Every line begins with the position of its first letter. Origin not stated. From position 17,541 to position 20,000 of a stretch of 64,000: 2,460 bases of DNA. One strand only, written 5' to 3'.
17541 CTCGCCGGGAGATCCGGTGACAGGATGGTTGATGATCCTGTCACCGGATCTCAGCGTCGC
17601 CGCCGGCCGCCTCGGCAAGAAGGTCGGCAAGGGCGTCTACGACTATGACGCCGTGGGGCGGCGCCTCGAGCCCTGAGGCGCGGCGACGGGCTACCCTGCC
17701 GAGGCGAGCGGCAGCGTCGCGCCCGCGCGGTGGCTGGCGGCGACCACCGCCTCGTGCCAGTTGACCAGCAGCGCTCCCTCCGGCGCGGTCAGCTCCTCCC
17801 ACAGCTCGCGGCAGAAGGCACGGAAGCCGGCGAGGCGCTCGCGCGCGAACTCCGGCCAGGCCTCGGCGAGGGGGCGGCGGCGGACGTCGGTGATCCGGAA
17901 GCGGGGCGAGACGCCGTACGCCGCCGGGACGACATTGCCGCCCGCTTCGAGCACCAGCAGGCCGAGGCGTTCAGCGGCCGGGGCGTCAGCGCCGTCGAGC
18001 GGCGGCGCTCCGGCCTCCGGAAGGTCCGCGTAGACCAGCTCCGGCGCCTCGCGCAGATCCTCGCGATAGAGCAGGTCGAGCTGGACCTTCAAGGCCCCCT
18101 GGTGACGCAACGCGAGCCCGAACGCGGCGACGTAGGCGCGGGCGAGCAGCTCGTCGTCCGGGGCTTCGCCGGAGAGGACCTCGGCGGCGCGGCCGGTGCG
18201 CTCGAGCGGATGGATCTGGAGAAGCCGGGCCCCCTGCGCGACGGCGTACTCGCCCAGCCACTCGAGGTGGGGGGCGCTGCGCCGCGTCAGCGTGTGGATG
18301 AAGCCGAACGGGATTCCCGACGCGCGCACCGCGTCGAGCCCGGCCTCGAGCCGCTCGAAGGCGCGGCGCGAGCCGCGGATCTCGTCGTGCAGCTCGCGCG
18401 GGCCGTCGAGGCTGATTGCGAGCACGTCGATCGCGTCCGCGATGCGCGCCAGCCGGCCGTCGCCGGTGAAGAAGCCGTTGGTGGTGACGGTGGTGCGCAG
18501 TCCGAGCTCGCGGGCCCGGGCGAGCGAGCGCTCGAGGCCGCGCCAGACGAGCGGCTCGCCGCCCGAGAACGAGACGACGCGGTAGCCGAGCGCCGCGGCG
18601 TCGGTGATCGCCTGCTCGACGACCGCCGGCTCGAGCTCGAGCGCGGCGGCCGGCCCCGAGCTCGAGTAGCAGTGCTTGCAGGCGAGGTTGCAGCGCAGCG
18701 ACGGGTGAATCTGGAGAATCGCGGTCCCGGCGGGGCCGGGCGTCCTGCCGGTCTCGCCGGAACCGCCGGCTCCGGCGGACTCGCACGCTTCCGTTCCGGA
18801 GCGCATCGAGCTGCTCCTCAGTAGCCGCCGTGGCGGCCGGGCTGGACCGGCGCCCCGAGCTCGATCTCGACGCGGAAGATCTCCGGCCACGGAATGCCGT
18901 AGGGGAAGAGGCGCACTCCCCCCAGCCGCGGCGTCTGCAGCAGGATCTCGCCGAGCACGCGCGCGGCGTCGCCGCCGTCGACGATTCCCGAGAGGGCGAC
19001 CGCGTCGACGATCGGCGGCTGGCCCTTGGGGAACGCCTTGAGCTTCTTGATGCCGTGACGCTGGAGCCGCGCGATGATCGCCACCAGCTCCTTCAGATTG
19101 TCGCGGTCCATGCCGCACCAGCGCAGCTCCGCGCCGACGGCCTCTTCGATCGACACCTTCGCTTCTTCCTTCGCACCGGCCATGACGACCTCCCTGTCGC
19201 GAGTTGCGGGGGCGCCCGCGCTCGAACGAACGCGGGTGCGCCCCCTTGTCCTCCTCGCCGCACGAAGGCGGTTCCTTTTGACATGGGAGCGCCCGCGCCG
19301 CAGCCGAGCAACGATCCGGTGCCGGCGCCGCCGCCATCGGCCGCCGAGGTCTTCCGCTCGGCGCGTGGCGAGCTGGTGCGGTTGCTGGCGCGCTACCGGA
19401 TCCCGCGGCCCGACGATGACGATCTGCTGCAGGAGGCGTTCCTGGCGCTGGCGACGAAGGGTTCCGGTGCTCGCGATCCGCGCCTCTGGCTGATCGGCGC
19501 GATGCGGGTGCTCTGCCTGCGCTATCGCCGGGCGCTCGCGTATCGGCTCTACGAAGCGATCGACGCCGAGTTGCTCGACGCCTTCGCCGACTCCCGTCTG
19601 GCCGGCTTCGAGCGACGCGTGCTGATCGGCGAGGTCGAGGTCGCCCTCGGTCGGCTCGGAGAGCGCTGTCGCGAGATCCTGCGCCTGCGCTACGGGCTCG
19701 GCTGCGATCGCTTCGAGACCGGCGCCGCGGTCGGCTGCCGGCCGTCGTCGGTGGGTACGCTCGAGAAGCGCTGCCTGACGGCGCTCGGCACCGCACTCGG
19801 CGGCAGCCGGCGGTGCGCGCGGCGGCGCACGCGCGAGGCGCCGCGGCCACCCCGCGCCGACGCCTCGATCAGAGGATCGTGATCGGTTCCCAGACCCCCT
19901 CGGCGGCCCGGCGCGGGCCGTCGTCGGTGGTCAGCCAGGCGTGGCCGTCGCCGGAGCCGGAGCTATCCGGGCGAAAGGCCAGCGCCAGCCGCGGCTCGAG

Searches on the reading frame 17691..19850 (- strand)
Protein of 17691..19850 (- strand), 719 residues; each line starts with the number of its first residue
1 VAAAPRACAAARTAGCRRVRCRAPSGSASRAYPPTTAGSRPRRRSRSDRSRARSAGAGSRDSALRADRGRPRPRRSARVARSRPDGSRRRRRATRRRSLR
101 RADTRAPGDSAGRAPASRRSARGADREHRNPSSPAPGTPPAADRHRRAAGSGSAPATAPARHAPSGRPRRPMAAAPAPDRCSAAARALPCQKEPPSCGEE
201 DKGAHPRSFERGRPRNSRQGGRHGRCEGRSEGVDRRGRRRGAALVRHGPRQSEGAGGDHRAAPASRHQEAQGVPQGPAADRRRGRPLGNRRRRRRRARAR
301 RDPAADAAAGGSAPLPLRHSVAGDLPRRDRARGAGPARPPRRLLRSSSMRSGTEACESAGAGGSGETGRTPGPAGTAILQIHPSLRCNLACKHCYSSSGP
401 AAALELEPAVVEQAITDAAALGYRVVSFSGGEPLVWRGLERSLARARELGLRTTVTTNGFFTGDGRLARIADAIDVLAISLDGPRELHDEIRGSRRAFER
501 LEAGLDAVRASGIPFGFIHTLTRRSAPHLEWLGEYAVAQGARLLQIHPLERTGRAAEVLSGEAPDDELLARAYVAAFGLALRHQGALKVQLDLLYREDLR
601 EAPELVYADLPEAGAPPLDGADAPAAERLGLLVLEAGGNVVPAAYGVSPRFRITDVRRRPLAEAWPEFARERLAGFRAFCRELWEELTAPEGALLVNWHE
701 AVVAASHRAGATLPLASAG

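Call 37: search_protein_families(library=pfam, proteins=[window:17691-19850:-], max_evalue=0.001)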
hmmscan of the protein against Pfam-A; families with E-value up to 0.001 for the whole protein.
window:17691-19850:- (719 aa): 2 families
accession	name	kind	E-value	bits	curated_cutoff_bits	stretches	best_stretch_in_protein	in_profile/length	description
PF04055.27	Radical_SAM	-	3.2e-22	79.9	29.5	1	383-519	3-149/166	Radical SAM superfamily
PF13353.11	Fer4_12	-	0.00013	22.7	22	1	387-486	15-118/137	4Fe-4S single cluster domain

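Call 70: search_protein_families(library=ncbifam, proteins=[window:17691-19850:-], max_evalue=0.001)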
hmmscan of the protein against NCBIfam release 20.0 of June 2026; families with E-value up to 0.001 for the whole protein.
window:17691-19850:- (719 aa): 55 families (the best 25 are shown)
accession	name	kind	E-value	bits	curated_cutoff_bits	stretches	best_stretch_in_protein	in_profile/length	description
TIGR04347.1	pseudo_SAM_Halo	equivalog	1.7e-26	93.4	525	1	384-560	45-223/390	TIGR04347 family pseudo-SAM/SPASM protein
TIGR04051.1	rSAM_NirJ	equivalog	1.8e-24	86.4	515.45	1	386-555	11-182/354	heme d1 biosynthesis radical SAM protein NirJ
TIGR04055.1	rSAM_NirJ2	equivalog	4.1e-24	85.7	500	1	386-559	9-184/326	putative heme d1 biosynthesis radical SAM protein NirJ2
TIGR04545.1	rSAM_ahbD_hemeb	equivalog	2.1e-22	80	500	1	386-563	9-189/339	heme b synthase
TIGR04546.1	rSAM_ahbC_deAc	equivalog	2.4e-21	76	650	1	385-532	47-196/390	12,18-didecarboxysiroheme deacetylase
TIGR04054.1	rSAM_NirJ1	equivalog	3.1e-18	65.5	650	1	384-531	43-192/387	putative heme d1 biosynthesis radical SAM protein NirJ1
NF045574.1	sacti_mat_StsB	exception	1.1e-17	64.1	625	1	387-540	106-260/466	StsB family radical SAM/SPASM domain sactipeptide maturase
TIGR04303.1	GeoRSP_rSAM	equivalog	4.6e-16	59.3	400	1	386-551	14-179/325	GeoRSP system radical SAM/SPASM protein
TIGR04133.1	rSAM_w_lipo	hypoth_equivalog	5e-16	58.6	425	1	384-557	31-210/350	TIGR04133 family radical SAM/SPASM protein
TIGR04103.1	rSAM_nif11_3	equivalog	1.1e-15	57.2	725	1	384-557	12-186/412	nif11-class peptide radical SAM maturase 3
NF049973.1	radical_Rv1681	equivalog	1.4e-15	57.1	380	1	381-530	76-228/326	Rv1681 family radical SAM protein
TIGR03962.1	mycofact_rSAM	equivalog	2e-15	56.8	265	1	386-560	21-196/339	mycofactocin radical SAM maturase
TIGR04251.1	SCM_rSAM_ScmF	equivalog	3.4e-15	56.3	400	1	386-558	13-191/353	SynChlorMet cassette radical SAM/SPASM protein ScmF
NF038283.1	viperin_w_prok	equivalog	1e-14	54.4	180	1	382-486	7-119/281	viperin family antiviral radical SAM protein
TIGR04053.2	TIGR04053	equivalog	1.4e-14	54.1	395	1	387-559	18-196/366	TIGR04053 family radical SAM/SPASM domain-containing protein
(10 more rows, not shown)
